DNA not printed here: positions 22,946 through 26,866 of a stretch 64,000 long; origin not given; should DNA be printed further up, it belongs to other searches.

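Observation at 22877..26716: Second cyclase-cyclase-STAND-TPR paralog, divergently paired with a TetR regulator and carrying two palindromic sites in the shared control region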

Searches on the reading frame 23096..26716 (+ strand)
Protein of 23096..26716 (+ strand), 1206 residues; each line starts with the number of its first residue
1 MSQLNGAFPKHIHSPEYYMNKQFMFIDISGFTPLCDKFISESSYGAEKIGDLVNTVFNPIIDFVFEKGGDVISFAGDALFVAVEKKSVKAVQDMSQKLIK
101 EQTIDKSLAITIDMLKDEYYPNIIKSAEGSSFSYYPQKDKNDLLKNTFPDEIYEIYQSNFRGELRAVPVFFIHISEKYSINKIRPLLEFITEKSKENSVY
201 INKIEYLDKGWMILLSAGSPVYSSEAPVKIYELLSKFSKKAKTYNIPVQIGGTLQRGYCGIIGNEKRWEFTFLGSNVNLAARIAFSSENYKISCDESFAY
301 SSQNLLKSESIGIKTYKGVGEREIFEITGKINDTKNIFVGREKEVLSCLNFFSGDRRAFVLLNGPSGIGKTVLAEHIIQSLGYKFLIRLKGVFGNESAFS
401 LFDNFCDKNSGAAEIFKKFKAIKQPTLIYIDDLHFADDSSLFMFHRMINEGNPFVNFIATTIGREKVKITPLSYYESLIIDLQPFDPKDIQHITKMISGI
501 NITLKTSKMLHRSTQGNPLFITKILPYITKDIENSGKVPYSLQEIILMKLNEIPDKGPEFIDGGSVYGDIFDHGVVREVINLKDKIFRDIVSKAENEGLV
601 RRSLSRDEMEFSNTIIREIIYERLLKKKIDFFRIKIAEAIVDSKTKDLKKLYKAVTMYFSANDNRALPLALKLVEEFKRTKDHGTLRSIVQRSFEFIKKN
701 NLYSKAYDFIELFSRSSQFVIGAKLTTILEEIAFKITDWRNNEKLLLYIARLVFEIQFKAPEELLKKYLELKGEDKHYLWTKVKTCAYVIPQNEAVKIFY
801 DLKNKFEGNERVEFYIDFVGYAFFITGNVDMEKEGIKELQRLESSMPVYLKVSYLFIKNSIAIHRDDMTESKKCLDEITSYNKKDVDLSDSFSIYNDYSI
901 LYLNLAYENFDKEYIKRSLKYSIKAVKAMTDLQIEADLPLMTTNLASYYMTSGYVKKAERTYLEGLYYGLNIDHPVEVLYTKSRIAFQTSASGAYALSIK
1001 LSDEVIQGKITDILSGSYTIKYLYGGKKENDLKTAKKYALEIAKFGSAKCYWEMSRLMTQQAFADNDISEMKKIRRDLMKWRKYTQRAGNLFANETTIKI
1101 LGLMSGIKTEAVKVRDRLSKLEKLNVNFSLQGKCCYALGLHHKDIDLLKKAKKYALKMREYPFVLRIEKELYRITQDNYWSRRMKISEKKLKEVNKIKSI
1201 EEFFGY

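Call 6: search_protein_families(library=pfam, proteins=[window:23096-26716:+], max_evalue=0.01)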
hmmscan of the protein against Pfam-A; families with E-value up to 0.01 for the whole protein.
window:23096-26716:+ (1206 aa): 8 families
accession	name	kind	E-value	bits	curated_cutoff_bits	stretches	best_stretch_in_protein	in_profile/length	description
PF13191.12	AAA_16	-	9.2e-08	33.2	32.6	1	338-384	2-51/167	AAA ATPase domain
PF00211.25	Guanylate_cyc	-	2.3e-06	27.8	21.9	0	230-301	85-154/183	Adenylate and Guanylate cyclase catalytic domain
PF00004.35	AAA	-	4.6e-06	27.5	21.2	1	360-435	1-68/131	ATPase family associated with various cellular activities (AAA)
PF01637.24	ATPase_2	-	0.00094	19.5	33.2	1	338-382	1-45/225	ATPase domain predominantly from Archaea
PF13173.12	AAA_14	-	0.0026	18.2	27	0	358-447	3-85/129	AAA domain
PF20720.3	nSTAND3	-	0.0042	17.2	27.2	0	357-381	17-41/155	Novel STAND NTPase 3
PF05729.18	NACHT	-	0.0055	17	26.7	0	360-382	3-25/167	NACHT domain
PF24883.2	NPHP3_N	-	0.0059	17.3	24.8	0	356-382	21-47/164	Nephrocystin 3, N-terminal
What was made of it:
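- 23573..24085 (+): CHD2 (residues about 160-330): a complete C2-like cyclase domain with K203, T271, N278 and R282. Pfam Guanylate_cyc at 230-301 (call 6).
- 24119..24940 (+): STAND-type P-loop NTPase module (Walker A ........, Walker B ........) plus a helical/winged-helix region. Pfam AAA_16, with weak NACHT and nSTAND3 hits (call 6).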

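Call 8: find_homologous_proteins(query=window:23096-26716:+, max_evalue=0.00001)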
Query window:23096-26716:+ (1206 aa): 39 proteins with E <= 0.00001 among 8000 candidates.
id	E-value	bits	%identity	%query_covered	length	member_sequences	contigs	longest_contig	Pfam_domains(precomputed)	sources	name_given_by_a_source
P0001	0.0e+0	2686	100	100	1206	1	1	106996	PF00004.36,PF00211.26,PF13191.13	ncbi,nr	ncbi:MAG: AAA family ATPase [Candidatus Delongbacteria bacterium]|nr:AAA family ATPase [Candidatus D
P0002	0.0e+0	1974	73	100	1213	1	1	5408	PF00211.26,PF13191.13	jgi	jgi:hypothetical protein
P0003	0.0e+0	1952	72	100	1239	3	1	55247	PF00211.26,PF13191.13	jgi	jgi:hypothetical protein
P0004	0.0e+0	1940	73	97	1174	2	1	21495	PF13191.13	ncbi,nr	ncbi:MAG: AAA family ATPase, partial [Candidatus Delongbacteria bacterium]|nr:AAA family ATPase [Can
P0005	0.0e+0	1858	68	100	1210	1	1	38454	PF00211.26,PF13191.13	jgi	jgi:hypothetical protein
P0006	0.0e+0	1805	69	69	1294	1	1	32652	PF00004.36,PF00211.26,PF13191.13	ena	-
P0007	0.0e+0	1803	66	100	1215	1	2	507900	PF00004.36,PF00211.26,PF13191.13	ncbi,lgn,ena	-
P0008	0.0e+0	1751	66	100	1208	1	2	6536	PF00004.36,PF00211.26,PF13191.13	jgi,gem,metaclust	metaclust:\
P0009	0.0e+0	1713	63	99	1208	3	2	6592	PF13173.13,PF13191.13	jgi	jgi:class 3 adenylate cyclase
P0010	0.0e+0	1687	63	100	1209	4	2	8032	PF00004.36,PF00211.26,PF13191.13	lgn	-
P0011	0.0e+0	1676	62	100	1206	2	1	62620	PF00004.36,PF00211.26,PF13191.13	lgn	-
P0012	0.0e+0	1673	62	100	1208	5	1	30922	PF00211.26,PF13191.13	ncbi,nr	ncbi:TPA: hypothetical protein DCR49_04285 [Candidatus Delongbacteria bacterium]|nr:hypothetical pro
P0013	0.0e+0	1624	61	100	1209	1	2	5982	PF00211.26,PF01637.25,PF13191.13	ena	-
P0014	0.0e+0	1593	59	100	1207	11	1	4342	PF00004.36,PF00211.26,PF13191.13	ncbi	ncbi:MAG: AAA family ATPase [Candidatus Delongbacteria bacterium]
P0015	0.0e+0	1593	59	100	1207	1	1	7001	PF00211.26,PF13191.13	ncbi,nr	ncbi:MAG: AAA family ATPase [Candidatus Delongbacteria bacterium]|nr:AAA family ATPase [Candidatus D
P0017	0.0e+0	1502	56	100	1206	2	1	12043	PF00211.26,PF13191.13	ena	-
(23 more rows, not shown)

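Call 10: find_related_loci(query=window:23096-26716:+, collection=genome_contigs, flank=4000)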
Query window:23096-26716:+ (1206 aa) in genome_contigs; peptide patterns used: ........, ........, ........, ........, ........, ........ (x = any residue, [..] = any of these).
84 stretches matched a pattern; 7 encode a relative of the query (tblastn E <= 1e-3); 7 distinct loci.
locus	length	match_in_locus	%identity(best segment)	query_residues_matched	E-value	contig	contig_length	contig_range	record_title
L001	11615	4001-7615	66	1-1204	0e+0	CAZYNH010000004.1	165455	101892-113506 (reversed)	MAG TPA_asm: uncultured Bacteroidia bacterium isolate binchicken_co168_316 genome assembly, contig: NODE_72_length_16545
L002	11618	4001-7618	62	1-1206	0e+0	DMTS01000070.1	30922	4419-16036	MAG TPA_asm: Candidatus Delongbacteria bacterium isolate UBA12480 contig_11408, whole genome shotgun sequence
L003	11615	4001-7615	64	1-1205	0e+0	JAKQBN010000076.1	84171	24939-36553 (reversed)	MAG: bacterium isolate USCA_metabat.126 k141_1843689, whole genome shotgun sequence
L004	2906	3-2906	62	195-1163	0e+0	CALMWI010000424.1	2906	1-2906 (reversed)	MAG TPA_asm: uncultured bacterium isolate SRR8868559_bin.84_CONCOCT_v1.1_MAG genome assembly, contig: ERZ1645192.39128,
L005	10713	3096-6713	62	1-1206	0e+0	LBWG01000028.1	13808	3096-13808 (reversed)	MAG: Candidatus Uhrbacteria bacterium GW2011_GWF2_39_13 UT30_C0028, whole genome shotgun sequence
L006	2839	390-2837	63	5-818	0e+0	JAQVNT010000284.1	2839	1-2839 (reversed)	MAG: Candidatus Delongbacteria bacterium isolate STF1_163 NODE_173836_length_2839_cov_3.222345_Sandtown_F1, whole genome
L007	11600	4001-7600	56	5-1204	0e+0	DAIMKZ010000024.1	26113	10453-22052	MAG TPA_asm: Candidatus Delongbacteria bacterium isolate CTOTU1823 NODE_217_length_26113_cov_4.492018, whole genome shot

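Call 11: find_encoding_contigs(protein=P0003, flank=4000, max_places=2)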
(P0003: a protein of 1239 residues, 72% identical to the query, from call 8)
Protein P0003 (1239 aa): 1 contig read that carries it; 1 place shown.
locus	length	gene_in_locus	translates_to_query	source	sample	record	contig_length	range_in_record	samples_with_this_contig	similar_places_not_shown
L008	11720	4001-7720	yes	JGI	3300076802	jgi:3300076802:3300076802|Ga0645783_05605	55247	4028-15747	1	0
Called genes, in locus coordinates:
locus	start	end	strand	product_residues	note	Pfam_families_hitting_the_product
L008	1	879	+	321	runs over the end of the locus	PF10672:Methyltrans_SAM, PF03602:Cons_hypoth95 (weak)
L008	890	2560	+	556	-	PF01268:FTHFS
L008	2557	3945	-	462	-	PF01554:MatE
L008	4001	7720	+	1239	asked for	PF00211:Guanylate_cyc (faint), PF13191:AAA_16 (weak)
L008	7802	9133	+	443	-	-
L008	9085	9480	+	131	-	-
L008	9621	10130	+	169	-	-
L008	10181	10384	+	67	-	-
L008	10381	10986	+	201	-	-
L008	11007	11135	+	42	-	-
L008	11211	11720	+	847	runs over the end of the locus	PF02897:Peptidase_S9_N, PF00326:Peptidase_S9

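Call 14: search_solved_structures(query=window:23096-26716:+, max_evalue=1, show_alignments=2)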
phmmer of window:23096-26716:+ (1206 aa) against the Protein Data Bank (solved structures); distinct sequences matched with E-value up to 1: 17.
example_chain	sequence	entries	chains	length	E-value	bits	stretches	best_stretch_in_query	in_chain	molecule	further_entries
4cm2_A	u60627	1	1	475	4.1e-17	64.8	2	18-91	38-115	ADENYLATE CYCLASE TYPE 10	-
4clf_A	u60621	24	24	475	8e-17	63.8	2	18-91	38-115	ADENYLATE CYCLASE TYPE 10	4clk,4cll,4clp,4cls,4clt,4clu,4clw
4oya_A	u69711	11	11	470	8.4e-17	63.7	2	18-91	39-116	Adenylate cyclase type 10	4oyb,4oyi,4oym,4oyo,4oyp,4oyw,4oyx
4cm0_A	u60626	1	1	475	8.4e-17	63.7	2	18-91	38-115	SOLUBLE ADENYLYL CYCLASE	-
3r5g_A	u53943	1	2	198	1.6e-05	26.4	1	241-295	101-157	CyaB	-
1wc0_A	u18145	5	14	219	0.0017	19.7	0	257-311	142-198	ADENYLATE CYCLASE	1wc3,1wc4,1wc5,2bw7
1wc1_A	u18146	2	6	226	0.0056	18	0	257-311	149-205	ADENYLATE CYCLASE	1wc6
5vc7_A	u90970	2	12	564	0.06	14.6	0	360-434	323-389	VCP-like ATPase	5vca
5g4g_A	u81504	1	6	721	0.11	13.7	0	360-433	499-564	VCP-LIKE ATPASE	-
5g4f_A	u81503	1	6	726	0.11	13.7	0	360-433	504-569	VCP-LIKE ATPASE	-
5bq5_A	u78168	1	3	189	0.23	12.6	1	345-436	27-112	Insertion sequence IS5376 putative ATP-binding protein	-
3m6a_A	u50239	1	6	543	0.38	11.9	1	358-392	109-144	ATP-dependent protease La 1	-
8q3w_A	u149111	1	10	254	0.38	11.9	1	344-436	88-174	Insertion sequence IS5376 putative ATP-binding protein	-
7swl_A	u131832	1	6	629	0.44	11.7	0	360-398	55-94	Rix7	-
2mtl_A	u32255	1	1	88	0.48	11.6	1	1063-1134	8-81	De novo designed protein FR55 OR109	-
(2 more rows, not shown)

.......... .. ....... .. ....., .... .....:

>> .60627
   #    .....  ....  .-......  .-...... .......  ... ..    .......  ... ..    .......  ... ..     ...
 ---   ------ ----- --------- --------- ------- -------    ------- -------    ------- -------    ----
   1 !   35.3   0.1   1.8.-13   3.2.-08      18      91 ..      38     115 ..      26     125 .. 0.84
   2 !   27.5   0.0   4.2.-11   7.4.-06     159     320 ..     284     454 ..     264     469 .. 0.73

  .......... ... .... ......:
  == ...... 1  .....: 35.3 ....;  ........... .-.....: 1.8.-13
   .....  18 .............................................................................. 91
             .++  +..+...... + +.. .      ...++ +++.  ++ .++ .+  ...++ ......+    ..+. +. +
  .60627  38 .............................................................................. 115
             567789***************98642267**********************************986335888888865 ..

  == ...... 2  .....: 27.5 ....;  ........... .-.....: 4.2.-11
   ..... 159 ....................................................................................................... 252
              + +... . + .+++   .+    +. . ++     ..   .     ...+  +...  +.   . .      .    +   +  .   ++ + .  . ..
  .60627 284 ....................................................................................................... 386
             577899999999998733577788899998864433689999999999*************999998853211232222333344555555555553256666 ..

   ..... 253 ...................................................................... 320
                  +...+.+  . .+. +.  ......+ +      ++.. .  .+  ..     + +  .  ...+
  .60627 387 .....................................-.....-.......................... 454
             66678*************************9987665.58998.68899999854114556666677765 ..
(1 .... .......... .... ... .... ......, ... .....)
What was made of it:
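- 23573..24085 (+): HMMER alignment to ADCY10 residues 284-454 (call 14).
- On Soluble-adenylyl-cyclase-like class III cyclase (C1-C2 pseudo-heterodimer): HMMER matches both stretches in order to ADCY10 (call 14). D27 and D77, and K203, T271, N278 and R282, align to human D47 and D99, and K334, T405, N412 and R416 (call 14).
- D27, D77, K203, T271, N278 and R282 correspond to human D47, D99, K334, T405, N412 and R416 in the call 14 alignment.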

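Call 21: find_related_loci(query=A1, collection=metagenome_contigs, flank=3000)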
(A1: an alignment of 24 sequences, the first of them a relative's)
Query A1 (1206 aa) in metagenome_contigs; peptide patterns used: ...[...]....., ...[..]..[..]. (x = any residue, [..] = any of these).
413 stretches matched a pattern; 26 encode a relative of the query (tblastn E <= 1e-3); 26 distinct loci.
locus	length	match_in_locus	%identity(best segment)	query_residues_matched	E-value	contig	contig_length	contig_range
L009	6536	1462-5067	66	5-1206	0e+0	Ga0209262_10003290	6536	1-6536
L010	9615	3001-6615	64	1-1205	0e+0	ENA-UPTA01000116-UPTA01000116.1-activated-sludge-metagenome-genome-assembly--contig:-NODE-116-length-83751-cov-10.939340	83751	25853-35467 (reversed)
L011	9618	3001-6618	63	1-1206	0e+0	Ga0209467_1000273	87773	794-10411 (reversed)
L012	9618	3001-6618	62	1-1206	0e+0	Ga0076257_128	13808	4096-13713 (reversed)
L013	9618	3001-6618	62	1-1206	0e+0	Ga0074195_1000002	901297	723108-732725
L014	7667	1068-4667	56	5-1204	0e+0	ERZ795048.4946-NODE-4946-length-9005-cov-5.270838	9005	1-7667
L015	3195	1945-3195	65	5-419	6e-179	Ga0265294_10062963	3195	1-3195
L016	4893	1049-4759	27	19-1203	8e-114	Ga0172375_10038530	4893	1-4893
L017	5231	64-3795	27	12-1203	1e-106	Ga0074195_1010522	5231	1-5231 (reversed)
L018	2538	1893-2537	64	1-214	1e-83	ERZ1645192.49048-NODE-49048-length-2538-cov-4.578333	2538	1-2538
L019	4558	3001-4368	39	20-395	1e-11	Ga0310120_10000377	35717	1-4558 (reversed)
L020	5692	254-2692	25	23-589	1e-10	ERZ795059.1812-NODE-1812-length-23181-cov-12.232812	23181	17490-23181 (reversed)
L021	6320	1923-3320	23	19-413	2e-10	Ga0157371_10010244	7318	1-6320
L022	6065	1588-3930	21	19-660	1e-9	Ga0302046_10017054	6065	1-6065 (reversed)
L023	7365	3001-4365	23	19-387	1e-9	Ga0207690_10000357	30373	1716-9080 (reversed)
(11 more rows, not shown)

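Call 23: find_encoding_contigs(protein=P0002, flank=4000, max_places=2)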
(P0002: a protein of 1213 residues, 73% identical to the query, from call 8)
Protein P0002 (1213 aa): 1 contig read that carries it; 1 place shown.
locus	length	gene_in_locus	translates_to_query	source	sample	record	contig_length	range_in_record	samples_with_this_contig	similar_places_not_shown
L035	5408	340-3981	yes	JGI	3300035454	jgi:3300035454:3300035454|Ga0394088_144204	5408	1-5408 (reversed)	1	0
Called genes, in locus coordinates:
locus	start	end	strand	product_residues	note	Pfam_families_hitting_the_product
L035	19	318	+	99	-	PF00583:Acetyltransf_1, PF13508:Acetyltransf_7, PF13673:Acetyltransf_10, PF13527:Acetyltransf_9 (weak)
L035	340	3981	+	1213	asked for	PF00211:Guanylate_cyc (faint), PF13191:AAA_16 (weak)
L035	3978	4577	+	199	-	-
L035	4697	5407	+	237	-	?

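Call 24: find_encoding_contigs(protein=P0005, flank=4000, max_places=2)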
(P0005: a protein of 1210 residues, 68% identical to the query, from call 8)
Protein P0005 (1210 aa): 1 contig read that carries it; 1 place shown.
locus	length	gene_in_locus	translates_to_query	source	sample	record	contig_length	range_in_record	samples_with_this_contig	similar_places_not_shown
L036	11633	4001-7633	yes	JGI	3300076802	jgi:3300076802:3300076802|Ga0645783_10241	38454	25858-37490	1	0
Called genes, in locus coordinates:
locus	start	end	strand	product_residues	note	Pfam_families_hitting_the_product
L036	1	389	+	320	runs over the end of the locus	PF10672:Methyltrans_SAM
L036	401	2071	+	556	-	PF01268:FTHFS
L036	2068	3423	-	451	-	PF01554:MatE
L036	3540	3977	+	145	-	PF00583:Acetyltransf_1, PF13673:Acetyltransf_10, PF13508:Acetyltransf_7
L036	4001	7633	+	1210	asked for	PF00211:Guanylate_cyc (faint), PF13191:AAA_16 (faint)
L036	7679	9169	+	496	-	-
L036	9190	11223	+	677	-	PF02897:Peptidase_S9_N, PF00326:Peptidase_S9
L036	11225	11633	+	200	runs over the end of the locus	-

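Call 25: find_encoding_contigs(protein=P0006, flank=4000, max_places=2)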
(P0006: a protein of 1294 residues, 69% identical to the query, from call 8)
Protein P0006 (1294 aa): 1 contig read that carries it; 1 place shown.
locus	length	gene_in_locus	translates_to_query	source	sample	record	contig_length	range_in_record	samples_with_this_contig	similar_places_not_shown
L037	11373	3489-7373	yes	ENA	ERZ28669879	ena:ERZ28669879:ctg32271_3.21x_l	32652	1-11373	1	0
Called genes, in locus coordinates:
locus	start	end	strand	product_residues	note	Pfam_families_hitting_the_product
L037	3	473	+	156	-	?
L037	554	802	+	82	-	-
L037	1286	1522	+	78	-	-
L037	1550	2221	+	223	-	PF02163:Peptidase_M50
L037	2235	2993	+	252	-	PF01026:TatD_DNase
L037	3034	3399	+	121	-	-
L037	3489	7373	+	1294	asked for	PF00211:Guanylate_cyc (faint), PF00004:AAA (weak), PF13191:AAA_16 (faint)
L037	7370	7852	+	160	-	PF03773:ArsP_1 (weak)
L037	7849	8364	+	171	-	PF03773:ArsP_1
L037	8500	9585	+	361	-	PF13734:Inhibitor_I69, PF01640:Peptidase_C10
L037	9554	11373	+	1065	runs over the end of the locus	PF21910:GH85_C (faint)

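Call 62: search_protein_families(library=padloc, proteins=[window:23096-26716:+], max_evalue=0.01)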
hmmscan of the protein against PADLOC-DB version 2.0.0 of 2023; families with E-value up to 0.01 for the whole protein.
window:23096-26716:+ (1206 aa): 3 families
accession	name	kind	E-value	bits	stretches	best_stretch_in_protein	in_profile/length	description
PDLC00734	PycC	-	2.3e-05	21.7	1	241-283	278-320/374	Pycsar cyclase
PDLC04140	mad8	-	7.6e-05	20.4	1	357-384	27-54/314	mads_8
PDLC04232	IetA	-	0.00089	16.8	1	344-387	103-147/330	-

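Call 63: search_protein_families(library=ncbifam, proteins=[window:23096-26716:+], max_evalue=0.01)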
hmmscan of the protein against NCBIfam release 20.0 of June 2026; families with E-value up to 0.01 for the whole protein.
window:23096-26716:+ (1206 aa): 1 family
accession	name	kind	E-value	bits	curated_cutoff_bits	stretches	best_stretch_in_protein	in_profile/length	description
NF050132.1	TransRegAbsR2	equivalog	0.00069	18.5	850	1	337-519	15-192/582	LuxR family transcriptional regulator AbsR2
